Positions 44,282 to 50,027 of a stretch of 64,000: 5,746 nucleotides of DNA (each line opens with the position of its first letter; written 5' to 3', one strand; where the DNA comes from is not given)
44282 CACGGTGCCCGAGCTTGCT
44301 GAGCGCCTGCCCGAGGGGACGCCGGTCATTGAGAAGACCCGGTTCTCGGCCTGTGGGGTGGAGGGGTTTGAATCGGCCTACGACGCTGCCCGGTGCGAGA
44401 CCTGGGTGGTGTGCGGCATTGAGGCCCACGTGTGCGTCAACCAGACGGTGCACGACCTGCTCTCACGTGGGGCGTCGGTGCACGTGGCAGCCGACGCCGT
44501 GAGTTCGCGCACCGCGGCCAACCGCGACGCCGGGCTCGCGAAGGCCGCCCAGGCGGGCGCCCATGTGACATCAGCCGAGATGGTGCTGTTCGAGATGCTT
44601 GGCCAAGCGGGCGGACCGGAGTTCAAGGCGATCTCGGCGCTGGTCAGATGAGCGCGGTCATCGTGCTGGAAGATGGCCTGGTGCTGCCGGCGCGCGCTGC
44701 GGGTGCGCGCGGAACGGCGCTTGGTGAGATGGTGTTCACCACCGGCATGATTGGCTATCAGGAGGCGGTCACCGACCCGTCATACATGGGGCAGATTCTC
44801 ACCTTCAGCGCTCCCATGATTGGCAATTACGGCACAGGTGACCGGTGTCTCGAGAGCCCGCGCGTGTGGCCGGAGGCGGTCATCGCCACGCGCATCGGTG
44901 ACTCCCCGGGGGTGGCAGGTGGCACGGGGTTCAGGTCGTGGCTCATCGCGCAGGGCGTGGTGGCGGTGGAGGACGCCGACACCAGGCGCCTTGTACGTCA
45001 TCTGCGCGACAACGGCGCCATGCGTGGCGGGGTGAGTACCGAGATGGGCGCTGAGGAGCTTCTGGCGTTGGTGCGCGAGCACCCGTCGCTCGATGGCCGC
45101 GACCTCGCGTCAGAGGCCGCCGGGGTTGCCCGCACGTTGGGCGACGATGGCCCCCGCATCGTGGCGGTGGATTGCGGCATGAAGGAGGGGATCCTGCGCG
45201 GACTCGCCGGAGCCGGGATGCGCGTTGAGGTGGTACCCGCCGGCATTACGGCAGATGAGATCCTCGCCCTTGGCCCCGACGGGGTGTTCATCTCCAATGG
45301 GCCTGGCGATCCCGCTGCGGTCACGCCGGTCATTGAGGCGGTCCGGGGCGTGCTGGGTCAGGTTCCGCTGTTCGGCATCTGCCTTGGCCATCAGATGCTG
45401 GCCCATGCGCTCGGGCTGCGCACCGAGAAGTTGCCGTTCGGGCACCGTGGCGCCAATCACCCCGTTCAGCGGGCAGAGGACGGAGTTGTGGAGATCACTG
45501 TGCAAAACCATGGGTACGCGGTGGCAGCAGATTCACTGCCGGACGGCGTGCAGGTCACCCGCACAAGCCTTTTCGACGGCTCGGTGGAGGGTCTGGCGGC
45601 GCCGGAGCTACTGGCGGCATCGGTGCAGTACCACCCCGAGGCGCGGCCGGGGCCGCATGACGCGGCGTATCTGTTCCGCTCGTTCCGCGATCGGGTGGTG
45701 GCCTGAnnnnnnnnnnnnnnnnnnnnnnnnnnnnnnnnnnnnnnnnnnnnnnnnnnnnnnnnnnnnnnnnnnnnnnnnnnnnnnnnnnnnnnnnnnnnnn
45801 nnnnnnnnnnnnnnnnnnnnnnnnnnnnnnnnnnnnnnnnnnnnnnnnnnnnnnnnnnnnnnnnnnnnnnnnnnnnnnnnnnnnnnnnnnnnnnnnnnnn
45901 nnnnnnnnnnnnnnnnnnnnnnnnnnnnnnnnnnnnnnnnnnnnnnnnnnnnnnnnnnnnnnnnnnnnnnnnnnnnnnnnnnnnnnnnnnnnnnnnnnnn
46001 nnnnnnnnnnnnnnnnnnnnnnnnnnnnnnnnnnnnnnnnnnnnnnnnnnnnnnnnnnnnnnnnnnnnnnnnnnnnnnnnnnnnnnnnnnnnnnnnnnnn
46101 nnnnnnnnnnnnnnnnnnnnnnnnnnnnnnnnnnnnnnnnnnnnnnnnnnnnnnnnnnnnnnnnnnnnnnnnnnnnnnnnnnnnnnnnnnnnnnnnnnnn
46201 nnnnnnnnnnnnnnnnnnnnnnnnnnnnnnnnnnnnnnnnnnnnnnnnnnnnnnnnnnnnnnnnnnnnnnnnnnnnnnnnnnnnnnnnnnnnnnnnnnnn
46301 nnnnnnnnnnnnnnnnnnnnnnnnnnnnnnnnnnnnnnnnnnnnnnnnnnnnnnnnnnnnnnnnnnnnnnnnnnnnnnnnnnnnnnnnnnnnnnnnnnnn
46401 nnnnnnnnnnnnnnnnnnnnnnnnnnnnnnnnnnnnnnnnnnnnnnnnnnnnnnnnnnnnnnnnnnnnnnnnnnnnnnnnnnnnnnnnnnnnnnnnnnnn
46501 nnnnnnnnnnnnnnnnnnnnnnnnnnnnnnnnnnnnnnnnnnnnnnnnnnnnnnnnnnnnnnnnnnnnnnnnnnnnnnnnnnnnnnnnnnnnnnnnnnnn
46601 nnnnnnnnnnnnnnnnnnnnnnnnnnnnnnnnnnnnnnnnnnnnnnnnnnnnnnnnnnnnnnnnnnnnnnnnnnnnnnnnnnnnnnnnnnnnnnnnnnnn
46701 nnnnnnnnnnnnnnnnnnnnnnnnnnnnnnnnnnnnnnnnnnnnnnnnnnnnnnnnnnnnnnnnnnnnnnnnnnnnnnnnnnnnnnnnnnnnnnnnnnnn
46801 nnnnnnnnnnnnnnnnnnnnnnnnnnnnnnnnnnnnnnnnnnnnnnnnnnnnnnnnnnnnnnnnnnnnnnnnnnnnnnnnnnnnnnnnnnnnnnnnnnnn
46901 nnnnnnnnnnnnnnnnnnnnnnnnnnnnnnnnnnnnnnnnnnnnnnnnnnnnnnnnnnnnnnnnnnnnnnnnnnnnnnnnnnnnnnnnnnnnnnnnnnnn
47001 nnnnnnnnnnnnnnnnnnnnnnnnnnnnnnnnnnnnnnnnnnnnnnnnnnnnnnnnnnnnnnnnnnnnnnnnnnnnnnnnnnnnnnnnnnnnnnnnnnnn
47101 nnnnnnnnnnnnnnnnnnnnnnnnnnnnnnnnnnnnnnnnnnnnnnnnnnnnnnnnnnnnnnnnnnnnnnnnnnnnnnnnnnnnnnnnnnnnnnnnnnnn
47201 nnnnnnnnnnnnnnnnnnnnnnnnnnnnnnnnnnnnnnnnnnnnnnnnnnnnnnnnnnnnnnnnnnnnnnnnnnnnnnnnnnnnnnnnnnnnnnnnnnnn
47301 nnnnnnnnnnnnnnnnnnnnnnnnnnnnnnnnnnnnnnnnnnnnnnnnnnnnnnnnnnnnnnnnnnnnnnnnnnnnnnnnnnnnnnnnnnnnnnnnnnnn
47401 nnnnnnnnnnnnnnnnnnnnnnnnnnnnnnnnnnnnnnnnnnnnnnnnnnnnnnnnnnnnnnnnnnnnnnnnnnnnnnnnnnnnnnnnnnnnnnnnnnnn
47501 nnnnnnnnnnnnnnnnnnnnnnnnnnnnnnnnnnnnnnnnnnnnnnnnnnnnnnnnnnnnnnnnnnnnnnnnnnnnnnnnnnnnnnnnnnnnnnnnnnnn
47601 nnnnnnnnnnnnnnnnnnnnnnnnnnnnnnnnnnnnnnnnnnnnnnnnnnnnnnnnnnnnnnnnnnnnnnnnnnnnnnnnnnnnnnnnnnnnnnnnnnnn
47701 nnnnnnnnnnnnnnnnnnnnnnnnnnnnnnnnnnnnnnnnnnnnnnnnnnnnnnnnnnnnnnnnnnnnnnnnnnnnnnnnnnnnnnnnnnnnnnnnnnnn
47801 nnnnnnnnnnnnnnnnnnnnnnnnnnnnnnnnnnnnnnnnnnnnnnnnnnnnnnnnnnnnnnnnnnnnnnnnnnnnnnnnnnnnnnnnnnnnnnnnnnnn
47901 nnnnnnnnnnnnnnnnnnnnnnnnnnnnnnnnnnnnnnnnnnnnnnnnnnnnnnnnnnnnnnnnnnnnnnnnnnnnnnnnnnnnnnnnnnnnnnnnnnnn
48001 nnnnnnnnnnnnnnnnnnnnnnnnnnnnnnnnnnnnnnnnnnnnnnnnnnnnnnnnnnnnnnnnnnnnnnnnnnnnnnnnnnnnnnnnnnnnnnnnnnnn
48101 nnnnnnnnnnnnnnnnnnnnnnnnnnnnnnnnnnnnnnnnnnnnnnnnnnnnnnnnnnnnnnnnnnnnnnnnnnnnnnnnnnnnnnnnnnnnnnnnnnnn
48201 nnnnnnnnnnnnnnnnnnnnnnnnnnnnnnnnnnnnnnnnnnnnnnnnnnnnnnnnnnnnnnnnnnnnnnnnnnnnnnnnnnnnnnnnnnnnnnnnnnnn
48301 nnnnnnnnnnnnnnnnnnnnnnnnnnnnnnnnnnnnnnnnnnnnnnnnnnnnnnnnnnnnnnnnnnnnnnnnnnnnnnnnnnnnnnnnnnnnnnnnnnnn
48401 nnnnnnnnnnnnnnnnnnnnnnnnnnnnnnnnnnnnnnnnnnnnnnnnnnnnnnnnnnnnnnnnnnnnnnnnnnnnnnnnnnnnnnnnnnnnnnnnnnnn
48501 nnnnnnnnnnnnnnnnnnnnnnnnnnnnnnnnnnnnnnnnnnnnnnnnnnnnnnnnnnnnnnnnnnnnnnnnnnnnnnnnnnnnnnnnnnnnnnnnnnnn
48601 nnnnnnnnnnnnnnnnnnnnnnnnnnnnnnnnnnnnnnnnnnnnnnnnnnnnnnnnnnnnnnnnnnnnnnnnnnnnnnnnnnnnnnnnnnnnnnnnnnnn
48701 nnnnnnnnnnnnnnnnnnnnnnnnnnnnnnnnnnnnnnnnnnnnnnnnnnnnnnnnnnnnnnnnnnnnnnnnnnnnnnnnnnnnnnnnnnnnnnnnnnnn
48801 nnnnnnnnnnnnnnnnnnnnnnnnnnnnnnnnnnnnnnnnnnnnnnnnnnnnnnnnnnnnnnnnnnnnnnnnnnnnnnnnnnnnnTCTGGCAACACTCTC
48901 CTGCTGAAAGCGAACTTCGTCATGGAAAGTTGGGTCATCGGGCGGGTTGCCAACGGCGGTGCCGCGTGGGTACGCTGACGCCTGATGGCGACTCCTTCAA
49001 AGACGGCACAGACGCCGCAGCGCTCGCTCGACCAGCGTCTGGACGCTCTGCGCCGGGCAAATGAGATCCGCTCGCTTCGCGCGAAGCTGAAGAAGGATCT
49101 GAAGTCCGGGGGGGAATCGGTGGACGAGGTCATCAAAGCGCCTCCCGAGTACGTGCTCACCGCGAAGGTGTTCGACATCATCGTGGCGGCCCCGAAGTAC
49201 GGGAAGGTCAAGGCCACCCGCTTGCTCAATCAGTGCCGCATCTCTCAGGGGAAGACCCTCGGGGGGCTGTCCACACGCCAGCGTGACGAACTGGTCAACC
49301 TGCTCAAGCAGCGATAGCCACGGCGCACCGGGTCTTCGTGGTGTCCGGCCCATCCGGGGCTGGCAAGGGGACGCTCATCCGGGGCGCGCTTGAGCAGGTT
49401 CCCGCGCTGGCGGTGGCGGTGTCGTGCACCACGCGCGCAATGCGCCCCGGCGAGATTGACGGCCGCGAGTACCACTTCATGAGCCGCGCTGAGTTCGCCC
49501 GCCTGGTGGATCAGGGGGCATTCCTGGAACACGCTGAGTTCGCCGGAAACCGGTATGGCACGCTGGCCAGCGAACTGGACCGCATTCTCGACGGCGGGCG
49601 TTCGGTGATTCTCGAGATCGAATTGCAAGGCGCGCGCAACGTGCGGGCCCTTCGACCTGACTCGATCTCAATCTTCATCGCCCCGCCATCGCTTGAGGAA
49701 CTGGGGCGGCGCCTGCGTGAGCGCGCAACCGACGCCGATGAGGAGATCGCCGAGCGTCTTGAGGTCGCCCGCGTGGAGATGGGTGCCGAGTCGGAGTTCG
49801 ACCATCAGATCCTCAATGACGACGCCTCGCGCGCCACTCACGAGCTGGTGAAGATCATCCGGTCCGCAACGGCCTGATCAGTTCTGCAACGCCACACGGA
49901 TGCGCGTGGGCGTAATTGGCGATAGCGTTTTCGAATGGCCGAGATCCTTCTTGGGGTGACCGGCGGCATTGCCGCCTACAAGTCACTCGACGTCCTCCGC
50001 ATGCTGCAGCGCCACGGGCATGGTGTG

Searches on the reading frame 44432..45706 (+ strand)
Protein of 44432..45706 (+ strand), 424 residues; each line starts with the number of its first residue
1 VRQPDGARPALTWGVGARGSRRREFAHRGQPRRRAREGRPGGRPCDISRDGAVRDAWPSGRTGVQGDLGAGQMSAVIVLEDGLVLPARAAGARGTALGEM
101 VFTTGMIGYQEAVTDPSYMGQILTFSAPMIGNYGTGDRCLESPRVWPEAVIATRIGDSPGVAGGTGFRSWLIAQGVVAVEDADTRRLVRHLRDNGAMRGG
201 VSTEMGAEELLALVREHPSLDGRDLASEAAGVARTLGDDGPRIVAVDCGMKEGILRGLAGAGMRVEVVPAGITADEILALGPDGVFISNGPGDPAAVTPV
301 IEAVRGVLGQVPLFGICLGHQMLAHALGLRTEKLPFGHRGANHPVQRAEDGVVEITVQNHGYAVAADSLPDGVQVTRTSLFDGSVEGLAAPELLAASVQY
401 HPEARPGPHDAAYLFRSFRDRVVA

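Call 21: search_protein_families(library=pfam, proteins=[window:44432-45706:+], max_evalue=0.00001)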
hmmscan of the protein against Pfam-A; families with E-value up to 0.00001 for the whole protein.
window:44432-45706:+ (424 aa): 3 families
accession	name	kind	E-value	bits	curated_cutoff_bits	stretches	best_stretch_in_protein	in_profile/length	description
PF00117.34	GATase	-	2.1e-46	158.4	22.8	1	245-419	2-188/190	Glutamine amidotransferase class-I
PF00988.28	CPSase_sm_chain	-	3.8e-36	124.1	27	1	77-200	1-125/126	Carbamoyl-phosphate synthase small chain, CPSase domain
PF07722.19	Peptidase_C26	-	5.9e-06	26.6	20.5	0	310-403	105-219/219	Peptidase C26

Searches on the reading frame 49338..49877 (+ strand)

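Call 21: search_protein_families(library=pfam, proteins=[window:49338-49877:+], max_evalue=0.00001)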
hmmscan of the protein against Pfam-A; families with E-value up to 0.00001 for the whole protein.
window:49338-49877:+ (179 aa): 1 family
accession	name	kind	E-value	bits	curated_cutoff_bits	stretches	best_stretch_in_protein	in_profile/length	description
PF00625.27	Guanylate_kin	-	1.2e-44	152.6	25.2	1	2-176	7-181/182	Guanylate kinase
